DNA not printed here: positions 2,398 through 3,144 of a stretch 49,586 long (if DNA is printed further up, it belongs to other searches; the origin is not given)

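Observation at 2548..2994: Lysogeny-region moron: zinc-ribbon, single TM, extracytoplasmic BLIP-like domain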

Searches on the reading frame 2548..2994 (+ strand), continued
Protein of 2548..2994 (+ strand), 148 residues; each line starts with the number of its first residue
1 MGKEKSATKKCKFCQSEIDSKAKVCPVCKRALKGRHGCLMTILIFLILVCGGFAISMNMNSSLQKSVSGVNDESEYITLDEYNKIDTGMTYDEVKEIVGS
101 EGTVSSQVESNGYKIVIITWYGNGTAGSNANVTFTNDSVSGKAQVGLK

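Call 10: find_encoding_contigs(protein=P0035, flank=6000, max_places=8)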
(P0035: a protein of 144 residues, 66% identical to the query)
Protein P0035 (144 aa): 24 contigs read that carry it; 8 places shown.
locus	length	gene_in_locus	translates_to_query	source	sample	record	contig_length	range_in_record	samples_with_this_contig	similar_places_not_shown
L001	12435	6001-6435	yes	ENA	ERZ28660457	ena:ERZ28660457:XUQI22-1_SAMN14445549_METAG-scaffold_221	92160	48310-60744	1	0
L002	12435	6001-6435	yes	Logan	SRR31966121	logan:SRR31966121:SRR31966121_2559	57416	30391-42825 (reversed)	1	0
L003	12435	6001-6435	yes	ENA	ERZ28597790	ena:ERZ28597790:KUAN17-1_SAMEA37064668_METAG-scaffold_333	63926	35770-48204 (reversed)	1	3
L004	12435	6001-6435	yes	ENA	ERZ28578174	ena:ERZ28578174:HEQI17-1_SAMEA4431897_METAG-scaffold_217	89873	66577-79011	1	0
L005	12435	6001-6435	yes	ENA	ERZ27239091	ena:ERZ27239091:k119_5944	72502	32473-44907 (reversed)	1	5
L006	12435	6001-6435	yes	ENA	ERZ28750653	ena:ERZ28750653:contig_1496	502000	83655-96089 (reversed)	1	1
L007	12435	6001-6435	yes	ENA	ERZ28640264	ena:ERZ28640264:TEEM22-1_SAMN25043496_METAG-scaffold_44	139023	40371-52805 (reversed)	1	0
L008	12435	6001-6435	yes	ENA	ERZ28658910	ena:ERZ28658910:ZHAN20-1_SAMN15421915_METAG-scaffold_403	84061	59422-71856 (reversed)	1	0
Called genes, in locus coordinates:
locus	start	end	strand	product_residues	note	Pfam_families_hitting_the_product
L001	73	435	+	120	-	-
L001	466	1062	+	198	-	PF03592:Terminase_2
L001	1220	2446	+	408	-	-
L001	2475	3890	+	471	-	PF05133:SPP1_portal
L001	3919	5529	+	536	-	PF04233:Phage_Mu_F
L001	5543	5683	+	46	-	-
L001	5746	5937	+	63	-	-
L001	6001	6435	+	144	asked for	PF12978:DUF3862, PF07467:BLIP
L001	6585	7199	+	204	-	PF06810:Phage_scaffold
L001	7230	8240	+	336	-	PF20036:Gp13-like (weak)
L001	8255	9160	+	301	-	PF19077:Big_13, PF09136:Glucodextran_B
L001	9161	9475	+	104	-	PF13754:Big_3_4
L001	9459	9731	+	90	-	-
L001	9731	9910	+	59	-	-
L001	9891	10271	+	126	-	-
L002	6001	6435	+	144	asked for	PF12978:DUF3862, PF07467:BLIP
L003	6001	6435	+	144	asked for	PF12978:DUF3862, PF07467:BLIP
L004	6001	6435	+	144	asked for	PF12978:DUF3862, PF07467:BLIP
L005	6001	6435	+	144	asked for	PF12978:DUF3862, PF07467:BLIP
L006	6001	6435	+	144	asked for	PF12978:DUF3862, PF07467:BLIP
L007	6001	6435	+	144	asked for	PF12978:DUF3862, PF07467:BLIP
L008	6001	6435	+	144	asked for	PF12978:DUF3862, PF07467:BLIP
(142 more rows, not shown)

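Call 11: get_annotated_region(hit=H23, flank=5000)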
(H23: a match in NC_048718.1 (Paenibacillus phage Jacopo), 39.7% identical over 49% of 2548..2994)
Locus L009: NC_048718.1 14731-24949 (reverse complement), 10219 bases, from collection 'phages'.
description: Paenibacillus phage Jacopo, complete genome.
organism: Paenibacillus phage Jacopo (NCBI taxid 2249767)
taxonomy: Viruses; Duplodnaviria; Heunggongvirae; Uroviricota; Caudoviricetes; Fernvirus; Fernvirus jacopo
host: Paenibacillus larvae; source: infected hive; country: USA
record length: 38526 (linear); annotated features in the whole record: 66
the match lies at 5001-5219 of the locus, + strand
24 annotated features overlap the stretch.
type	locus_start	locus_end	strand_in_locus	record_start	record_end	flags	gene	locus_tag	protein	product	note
CDS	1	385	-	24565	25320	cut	-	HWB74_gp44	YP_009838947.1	anti-repressor Ant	KilAC domain antirepressor YoqD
CDS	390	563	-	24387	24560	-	-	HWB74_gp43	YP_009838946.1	hypothetical protein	-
CDS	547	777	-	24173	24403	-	-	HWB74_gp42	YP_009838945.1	hypothetical protein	-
CDS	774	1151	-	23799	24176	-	-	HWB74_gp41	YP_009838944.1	hypothetical protein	-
CDS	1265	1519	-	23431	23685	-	-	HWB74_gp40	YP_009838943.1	hypothetical protein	-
CDS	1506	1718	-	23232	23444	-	-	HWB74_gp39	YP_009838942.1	hypothetical protein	-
CDS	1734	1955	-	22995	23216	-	-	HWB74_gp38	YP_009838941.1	helix-turn-helix domain-containing protein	helix-turn-helix domain transcriptional regulator MerR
CDS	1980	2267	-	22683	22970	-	-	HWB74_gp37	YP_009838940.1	HTH DNA binding protein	-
CDS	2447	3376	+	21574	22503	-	-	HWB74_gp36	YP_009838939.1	UmuD-like protein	SOS-response transcriptional repressor LexA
CDS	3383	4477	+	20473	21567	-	-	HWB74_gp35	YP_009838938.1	integrase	site-specific integrase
CDS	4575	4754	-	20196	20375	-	-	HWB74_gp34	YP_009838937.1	hypothetical protein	-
CDS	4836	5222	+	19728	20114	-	-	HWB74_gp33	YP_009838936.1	DUF3862 domain-containing protein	putative membrane lipoprotein SmpA/OmlA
CDS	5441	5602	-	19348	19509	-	-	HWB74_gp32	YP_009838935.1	putative holin-like toxin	-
CDS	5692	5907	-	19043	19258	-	-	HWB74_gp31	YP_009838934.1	helix-turn-helix transcriptional regulator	helix-turn-helix domain XRE family transcriptional regulator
CDS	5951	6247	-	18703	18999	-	-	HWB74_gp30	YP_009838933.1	hypothetical protein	-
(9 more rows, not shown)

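Call 13: find_encoding_contigs(protein=window:2548-2994:+, flank=10000, max_places=6)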
Protein window:2548-2994:+ (148 aa): 24 contigs read that carry it; 6 places shown.
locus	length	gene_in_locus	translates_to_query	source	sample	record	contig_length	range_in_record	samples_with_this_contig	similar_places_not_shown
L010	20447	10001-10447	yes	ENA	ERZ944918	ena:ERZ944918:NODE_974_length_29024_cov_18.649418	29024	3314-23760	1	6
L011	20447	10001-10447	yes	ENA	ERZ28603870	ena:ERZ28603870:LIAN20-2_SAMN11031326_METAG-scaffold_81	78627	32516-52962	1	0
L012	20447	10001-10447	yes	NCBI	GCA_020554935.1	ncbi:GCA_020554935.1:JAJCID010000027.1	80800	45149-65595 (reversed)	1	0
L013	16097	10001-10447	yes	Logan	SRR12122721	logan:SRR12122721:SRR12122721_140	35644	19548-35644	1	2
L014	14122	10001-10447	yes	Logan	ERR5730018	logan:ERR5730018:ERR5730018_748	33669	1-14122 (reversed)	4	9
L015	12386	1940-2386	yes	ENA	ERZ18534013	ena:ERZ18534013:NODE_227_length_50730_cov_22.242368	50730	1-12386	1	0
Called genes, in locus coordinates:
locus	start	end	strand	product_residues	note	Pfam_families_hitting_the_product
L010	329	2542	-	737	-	PF08707:PriCT_2, PF13481:AAA_25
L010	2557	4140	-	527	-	PF00270:DEAD, PF04851:ResIII, PF18766:SWI2_SNF2, PF00271:Helicase_C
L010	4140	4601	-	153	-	-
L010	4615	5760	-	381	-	PF13479:AAA_24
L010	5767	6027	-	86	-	-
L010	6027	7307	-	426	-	PF02463:SMC_N, PF13175:AAA_15 (weak), PF13476:AAA_23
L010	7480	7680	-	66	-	-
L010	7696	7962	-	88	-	-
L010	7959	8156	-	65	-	-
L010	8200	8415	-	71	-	-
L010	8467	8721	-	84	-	PF13560:HTH_31, PF01381:HTH_3, PF12844:HTH_19 (weak)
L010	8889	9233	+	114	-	PF01381:HTH_3, PF12844:HTH_19, PF13443:HTH_26, PF13560:HTH_31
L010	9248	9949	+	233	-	PF06114:Peptidase_M78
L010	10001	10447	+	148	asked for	PF12978:DUF3862, PF07467:BLIP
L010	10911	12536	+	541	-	PF13289:SIR2_2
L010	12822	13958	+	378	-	PF00589:Phage_integrase (weak)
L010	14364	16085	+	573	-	PF02690:Na_Pi_cotrans, PF01895:PhoU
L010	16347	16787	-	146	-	PF00583:Acetyltransf_1, PF13673:Acetyltransf_10, PF13508:Acetyltransf_7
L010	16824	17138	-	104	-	PF01047:MarR, PF12802:MarR_2, PF13463:HTH_27, PF13601:HTH_34, PF22381:Staph_reg_Sar_Rot (weak), PF03551:PadR (weak)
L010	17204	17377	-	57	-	-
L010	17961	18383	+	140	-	PF09391:DUF2000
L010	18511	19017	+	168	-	PF00583:Acetyltransf_1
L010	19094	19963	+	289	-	PF01522:Polysacc_deac_1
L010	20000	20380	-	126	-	PF00462:Glutaredoxin (weak), PF03960:ArsC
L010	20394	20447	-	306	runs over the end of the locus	-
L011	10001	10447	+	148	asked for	PF12978:DUF3862, PF07467:BLIP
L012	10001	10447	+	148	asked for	PF12978:DUF3862, PF07467:BLIP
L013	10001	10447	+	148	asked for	PF12978:DUF3862, PF07467:BLIP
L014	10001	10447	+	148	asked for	PF12978:DUF3862, PF07467:BLIP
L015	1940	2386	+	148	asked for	PF12978:DUF3862, PF07467:BLIP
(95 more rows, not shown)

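Call 14: find_encoding_contigs(protein=P0020, flank=5000, max_places=6)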
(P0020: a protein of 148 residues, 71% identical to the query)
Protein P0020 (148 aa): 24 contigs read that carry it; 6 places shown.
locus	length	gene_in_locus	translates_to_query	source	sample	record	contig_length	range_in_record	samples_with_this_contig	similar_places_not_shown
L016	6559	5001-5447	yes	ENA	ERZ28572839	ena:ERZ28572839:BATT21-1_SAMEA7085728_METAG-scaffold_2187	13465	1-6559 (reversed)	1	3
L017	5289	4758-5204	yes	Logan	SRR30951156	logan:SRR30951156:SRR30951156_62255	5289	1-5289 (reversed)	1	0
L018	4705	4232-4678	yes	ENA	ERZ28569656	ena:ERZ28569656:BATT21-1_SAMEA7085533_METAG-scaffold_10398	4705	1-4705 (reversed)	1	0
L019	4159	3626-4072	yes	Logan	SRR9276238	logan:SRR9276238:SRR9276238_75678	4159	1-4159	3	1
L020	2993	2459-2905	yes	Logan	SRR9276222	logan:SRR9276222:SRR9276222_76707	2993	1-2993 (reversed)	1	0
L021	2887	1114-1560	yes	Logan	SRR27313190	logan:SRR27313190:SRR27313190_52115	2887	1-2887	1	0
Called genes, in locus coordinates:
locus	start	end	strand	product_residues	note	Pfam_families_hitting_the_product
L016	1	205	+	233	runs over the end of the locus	PF00072:Response_reg, PF00486:Trans_reg_C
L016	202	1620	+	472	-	PF00672:HAMP, PF00512:HisKA, PF02518:HATPase_c, PF14501:HATPase_c_5 (weak)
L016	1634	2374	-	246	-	PF01416:PseudoU_synth_1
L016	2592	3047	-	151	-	PF12844:HTH_19, PF13560:HTH_31, PF01381:HTH_3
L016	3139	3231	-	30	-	-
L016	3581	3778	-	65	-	PF01381:HTH_3, PF12844:HTH_19, PF13443:HTH_26, PF13560:HTH_31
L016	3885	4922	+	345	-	PF13588:HSDR_N_2, PF04313:HSDR_N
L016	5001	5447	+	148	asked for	PF12978:DUF3862, PF07467:BLIP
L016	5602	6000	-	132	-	-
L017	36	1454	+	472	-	PF00672:HAMP, PF00512:HisKA, PF02518:HATPase_c, PF14501:HATPase_c_5 (weak)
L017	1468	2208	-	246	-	PF01416:PseudoU_synth_1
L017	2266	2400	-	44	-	-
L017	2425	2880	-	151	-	PF12844:HTH_19, PF13560:HTH_31, PF01381:HTH_3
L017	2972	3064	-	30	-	-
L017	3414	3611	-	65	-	PF01381:HTH_3, PF12844:HTH_19, PF13443:HTH_26, PF13560:HTH_31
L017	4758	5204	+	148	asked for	PF12978:DUF3862, PF07467:BLIP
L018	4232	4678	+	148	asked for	PF12978:DUF3862, PF07467:BLIP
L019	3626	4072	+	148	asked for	PF12978:DUF3862, PF07467:BLIP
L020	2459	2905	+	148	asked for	PF12978:DUF3862, PF07467:BLIP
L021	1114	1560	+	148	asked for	PF12978:DUF3862, PF07467:BLIP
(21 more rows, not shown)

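Call 21: search_solved_structures(query=A1, max_evalue=1, show_alignments=3)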
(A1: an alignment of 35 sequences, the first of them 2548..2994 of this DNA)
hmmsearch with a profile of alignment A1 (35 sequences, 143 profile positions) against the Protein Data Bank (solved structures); distinct sequences matched with E-value up to 1: 15.
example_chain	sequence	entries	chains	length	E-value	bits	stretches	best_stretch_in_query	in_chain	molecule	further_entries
3d4e_A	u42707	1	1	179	0.001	22.2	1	47-141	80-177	putative beta-lactamase inhibitor protein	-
9p3z_A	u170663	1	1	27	0.014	18.6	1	4-28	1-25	Zinc finger C4H2 domain-containing protein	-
1xxm_C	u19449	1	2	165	0.023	17.9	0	71-100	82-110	Beta-lactamase inhibitory protein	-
3c7u_B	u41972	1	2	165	0.028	17.6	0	71-100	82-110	Beta-lactamase inhibitory protein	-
1s0w_C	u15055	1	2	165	0.033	17.3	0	71-100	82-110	Beta-lactamase inhibitory protein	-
3c7v_B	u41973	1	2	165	0.034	17.3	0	71-100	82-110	Beta-lactamase inhibitory protein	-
3c4p_B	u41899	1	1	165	0.035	17.3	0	71-99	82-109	Beta-lactamase inhibitory protein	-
1jtg_B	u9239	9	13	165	0.036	17.2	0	71-100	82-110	BETA-LACTAMASE INHIBITORY PROTEIN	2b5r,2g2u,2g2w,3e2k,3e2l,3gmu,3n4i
3c4o_B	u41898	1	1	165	0.037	17.2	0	71-99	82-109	Beta-lactamase inhibitory protein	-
9q0a_B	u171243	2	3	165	0.044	17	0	71-99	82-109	Beta-lactamase inhibitory protein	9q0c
9q0b_B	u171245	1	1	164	0.046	16.9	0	71-100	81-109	Beta-lactamase inhibitory protein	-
3gmv_X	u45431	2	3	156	0.15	15.3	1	74-98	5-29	Beta-lactamase inhibitory protein BLIP-I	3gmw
7ah2_AAA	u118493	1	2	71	0.18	15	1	4-30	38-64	E3 ubiquitin-protein ligase Mdm2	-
9dx0_A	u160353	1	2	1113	0.47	13.6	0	5-37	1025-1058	GATOR2 complex protein MIOS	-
9uu1_A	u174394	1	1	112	0.8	12.9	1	77-102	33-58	Bacteroides fragilis T6SS immunity protein BtiO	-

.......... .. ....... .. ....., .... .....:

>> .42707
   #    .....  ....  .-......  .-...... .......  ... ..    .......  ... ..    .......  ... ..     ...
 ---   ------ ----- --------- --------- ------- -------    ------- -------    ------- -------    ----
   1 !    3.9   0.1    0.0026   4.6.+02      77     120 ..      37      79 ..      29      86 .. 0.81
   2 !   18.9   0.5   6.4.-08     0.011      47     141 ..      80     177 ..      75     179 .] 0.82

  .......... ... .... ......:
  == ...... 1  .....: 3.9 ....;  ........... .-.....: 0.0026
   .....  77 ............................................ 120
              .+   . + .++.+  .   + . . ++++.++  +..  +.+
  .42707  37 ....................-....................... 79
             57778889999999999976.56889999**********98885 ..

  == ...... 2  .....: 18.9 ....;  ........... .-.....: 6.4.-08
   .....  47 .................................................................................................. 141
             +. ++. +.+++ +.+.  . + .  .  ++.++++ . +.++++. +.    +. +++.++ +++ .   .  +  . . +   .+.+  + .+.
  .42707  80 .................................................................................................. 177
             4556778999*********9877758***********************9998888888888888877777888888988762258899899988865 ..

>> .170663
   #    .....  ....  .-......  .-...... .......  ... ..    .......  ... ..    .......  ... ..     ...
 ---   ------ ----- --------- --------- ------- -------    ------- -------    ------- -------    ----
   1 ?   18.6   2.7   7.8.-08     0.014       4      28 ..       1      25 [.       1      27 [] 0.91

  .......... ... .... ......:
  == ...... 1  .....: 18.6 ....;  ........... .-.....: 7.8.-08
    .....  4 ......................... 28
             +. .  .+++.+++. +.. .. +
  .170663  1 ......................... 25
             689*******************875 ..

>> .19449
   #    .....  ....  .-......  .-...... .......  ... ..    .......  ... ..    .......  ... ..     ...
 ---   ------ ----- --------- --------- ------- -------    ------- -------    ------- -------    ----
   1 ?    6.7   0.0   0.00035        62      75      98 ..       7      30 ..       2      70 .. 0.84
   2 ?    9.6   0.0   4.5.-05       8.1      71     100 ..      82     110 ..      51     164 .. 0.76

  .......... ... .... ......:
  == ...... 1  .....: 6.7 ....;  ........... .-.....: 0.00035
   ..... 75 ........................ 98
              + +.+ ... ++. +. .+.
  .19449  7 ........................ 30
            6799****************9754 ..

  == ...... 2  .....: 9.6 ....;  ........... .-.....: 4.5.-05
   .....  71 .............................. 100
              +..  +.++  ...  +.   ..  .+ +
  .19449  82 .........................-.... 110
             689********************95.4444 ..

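Call 26: find_related_loci(query=A1, collection=genome_contigs, flank=8000)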
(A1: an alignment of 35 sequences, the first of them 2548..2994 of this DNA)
Query A1 (148 aa) in genome_contigs; peptide patterns used: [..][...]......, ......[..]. (x = any residue, [..] = any of these).
114 stretches matched a pattern; 42 encode a relative of the query (tblastn E <= 1e-3); 42 distinct loci.
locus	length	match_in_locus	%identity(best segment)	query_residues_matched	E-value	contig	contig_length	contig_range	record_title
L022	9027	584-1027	73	1-148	3e-72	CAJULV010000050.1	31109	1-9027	MAG TPA_asm: uncultured Acetatifactor sp. isolate MGBC140221 genome assembly, contig: MGBC140221.50, whole genome shotgu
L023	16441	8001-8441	74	1-148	8e-72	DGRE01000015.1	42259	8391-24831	MAG TPA_asm: Hungatella sp. UBA4396 UBA4396_contig_192, whole genome shotgun sequence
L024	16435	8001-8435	75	1-147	1e-69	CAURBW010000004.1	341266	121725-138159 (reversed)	MAG TPA_asm: uncultured Clostridium sp. isolate ERR9968878_bin.17_MetaWRAP_v1.3_MAG genome assembly, contig: ERZ21616054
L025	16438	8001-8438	73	1-148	2e-68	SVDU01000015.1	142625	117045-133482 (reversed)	MAG: Paenibacillaceae bacterium isolate SIG288 NODE_210_length_142625_cov_10.336160, whole genome shotgun sequence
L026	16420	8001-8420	72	8-148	2e-66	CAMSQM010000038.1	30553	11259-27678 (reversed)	MAG TPA_asm: uncultured Roseburia sp. isolate ERR9465723_bin.28_metawrap_v1.3_MAG genome assembly, contig: NODE.1393_len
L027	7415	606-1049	70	3-148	3e-64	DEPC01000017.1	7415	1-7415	MAG TPA_asm: Hungatella sp. UBA3402 UBA3402_contig_1869, whole genome shotgun sequence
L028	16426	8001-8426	70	9-148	1e-61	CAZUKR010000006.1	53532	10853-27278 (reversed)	MAG TPA_asm: uncultured Eubacterium sp. isolate SRP294416_co2_634 genome assembly, contig: NODE_272_length_53532_cov_11.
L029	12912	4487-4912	67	9-148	3e-61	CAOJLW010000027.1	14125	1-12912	MAG TPA_asm: uncultured Lachnospiraceae bacterium isolate SRR17684640_bin.36_metawrap_v1.3_MAG genome assembly, contig:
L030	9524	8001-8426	65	6-148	2e-59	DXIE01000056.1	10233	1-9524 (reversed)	MAG TPA_asm: Candidatus Butyricicoccus avistercoris isolate CHK193-4272 CHK193__C304135_L10233_SAMEA5754837, whole genom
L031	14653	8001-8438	63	1-147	1e-57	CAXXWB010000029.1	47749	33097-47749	MAG: uncultured Acidaminobacter sp. isolate 87f0e126-c4d5-419c-b9df-f64e53d09c28 genome assembly, contig: contig_29, who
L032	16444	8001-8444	60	1-148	1e-56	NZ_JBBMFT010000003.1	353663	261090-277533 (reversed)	Flavonifractor hominis strain CLA-AP-H34 CLA-AP-H34_contig_3_length_353663, whole genome shotgun sequence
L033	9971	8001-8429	59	5-148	4e-56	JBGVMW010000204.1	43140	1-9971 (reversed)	MAG: Lachnospiraceae bacterium isolate fecal_MAG_249 fecal_MAG_249_contig_0217, whole genome shotgun sequence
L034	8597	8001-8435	61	4-148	3e-54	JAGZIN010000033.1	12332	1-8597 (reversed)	MAG: Butyricicoccus pullicaecorum isolate L3_129_030G1_dasL3_129_030G1_concoct_19_sub L3_129_030G1_scaffold_727, whole g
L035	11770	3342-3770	63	8-148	1e-52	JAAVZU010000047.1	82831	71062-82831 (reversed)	MAG: Lachnospiraceae bacterium isolate ABMPRH_325_0 k141_647221, whole genome shotgun sequence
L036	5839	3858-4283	59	9-148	7e-50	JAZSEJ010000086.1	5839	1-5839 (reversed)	MAG: Ruminococcus sp. isolate T1900044591_TS20190057.MAGScoT_cleanbin_000004 SGB_632_k141_865360, whole genome shotgun s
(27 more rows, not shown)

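Call 27: find_related_loci(query=A1, collection=viral_contigs, flank=8000)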
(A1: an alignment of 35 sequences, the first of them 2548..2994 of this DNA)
Query A1 (148 aa) in viral_contigs; peptide patterns used: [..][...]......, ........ (x = any residue, [..] = any of these).
34 stretches matched a pattern; 30 encode a relative of the query (tblastn E <= 1e-3); 30 distinct loci.
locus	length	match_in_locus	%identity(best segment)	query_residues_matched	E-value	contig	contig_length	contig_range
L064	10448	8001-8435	76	1-147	1e-70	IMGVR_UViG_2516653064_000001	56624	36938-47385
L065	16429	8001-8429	66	6-148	7e-64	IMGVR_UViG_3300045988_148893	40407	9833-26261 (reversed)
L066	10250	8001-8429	66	6-148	7e-64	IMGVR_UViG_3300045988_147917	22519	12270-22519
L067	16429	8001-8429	66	6-148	7e-64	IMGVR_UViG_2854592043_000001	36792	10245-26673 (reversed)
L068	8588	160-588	66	6-148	3e-63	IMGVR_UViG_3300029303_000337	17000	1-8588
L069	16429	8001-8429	66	6-148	3e-63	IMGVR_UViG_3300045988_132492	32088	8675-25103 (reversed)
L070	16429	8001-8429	66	6-148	9e-63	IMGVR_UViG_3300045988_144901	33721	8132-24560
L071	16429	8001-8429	66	6-148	6e-63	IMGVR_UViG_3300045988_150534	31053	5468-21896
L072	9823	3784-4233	60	7-148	1e-51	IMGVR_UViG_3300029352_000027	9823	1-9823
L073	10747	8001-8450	60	7-148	1e-51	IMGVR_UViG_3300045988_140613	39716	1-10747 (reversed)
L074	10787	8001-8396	47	9-148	1e-34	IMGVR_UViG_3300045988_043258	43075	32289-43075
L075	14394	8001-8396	47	9-148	1e-34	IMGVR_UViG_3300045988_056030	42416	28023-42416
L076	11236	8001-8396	46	9-148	4e-34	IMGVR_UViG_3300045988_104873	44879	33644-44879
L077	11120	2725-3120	46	9-148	4e-34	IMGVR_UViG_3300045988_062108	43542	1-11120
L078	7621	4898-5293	46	9-148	4e-34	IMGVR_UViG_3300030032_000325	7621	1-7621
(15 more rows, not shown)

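Call 29: predict_structure(alignment_id=A1)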
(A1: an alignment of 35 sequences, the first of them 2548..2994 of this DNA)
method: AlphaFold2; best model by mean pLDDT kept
length: 148 residues; sequences in the alignment: 35
mean_pLDDT: 82.5   pTM: 0.54
mean pLDDT of the five models: 82.5, 78.2, 75.6, 74.7, 74.2
residues with pLDDT >= 90: 59; 70-90: 56; 50-70: 32; < 50: 1
segments of 3 or more residues with pLDDT < 50: none
pLDDT, mean of each block of 10 residues (from residue 1): 67 86 84 65 81 69 65 75 97 94 92 94 83 97 91
secondary structure, 60 per line:
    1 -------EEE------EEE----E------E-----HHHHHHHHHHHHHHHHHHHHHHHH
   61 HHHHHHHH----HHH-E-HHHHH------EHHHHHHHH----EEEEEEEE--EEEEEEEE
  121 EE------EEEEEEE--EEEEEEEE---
elements in order: E8-10 E17-19 H37-68 H79-83 H91-98 E103-110 E113-122 E129-135 E138-145
